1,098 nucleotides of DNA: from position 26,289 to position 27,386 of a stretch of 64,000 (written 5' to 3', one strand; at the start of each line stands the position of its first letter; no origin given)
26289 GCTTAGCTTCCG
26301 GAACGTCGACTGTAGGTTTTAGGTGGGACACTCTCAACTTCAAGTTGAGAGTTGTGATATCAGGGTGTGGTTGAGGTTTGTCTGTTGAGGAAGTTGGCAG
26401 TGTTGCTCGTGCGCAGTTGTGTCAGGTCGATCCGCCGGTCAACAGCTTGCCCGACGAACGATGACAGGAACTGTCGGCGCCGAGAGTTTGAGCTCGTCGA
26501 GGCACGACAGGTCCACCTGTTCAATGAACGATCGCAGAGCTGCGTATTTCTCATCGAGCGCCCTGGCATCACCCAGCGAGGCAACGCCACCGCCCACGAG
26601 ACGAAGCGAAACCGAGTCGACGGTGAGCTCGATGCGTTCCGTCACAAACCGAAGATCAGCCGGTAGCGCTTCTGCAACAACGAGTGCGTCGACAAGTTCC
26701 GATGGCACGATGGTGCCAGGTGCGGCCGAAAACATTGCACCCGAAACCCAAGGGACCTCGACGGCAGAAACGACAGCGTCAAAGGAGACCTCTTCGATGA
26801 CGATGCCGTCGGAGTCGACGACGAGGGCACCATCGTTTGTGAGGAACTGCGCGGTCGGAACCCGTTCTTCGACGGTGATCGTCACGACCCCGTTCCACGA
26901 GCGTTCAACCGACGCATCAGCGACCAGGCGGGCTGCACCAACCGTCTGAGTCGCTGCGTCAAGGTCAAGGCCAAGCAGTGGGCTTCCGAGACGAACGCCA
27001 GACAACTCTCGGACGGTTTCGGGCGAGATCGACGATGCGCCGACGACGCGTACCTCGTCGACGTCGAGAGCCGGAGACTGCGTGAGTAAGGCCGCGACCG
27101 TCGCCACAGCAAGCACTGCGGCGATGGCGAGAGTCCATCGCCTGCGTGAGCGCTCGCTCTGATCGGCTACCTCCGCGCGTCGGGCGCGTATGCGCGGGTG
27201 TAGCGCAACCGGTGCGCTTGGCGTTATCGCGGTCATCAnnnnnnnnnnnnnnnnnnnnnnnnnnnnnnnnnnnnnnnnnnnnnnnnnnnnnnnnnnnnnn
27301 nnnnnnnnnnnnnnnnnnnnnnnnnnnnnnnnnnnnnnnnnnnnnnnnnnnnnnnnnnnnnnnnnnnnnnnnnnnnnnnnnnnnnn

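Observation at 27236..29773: MurC and MurB fused into a single 845-aa polypeptide inside the dcw cluster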

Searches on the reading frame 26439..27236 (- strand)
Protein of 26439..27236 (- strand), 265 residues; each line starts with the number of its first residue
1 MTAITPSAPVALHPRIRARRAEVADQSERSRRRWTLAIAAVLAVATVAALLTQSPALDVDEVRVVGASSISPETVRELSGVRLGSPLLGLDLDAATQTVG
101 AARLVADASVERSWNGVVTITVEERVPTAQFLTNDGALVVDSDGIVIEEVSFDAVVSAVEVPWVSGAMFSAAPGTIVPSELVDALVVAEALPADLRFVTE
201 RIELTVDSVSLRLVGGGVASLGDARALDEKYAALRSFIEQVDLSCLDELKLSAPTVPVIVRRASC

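Call 28: search_protein_families(library=pfam, proteins=[window:26439-27236:-], max_evalue=0.00001)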
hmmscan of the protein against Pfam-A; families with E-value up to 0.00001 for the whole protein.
window:26439-27236:- (265 aa): 1 family
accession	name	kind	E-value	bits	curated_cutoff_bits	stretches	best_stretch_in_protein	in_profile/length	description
PF08478.15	POTRA_1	-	3.4e-13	50.1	23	1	59-125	3-69/69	POTRA domain, FtsQ-type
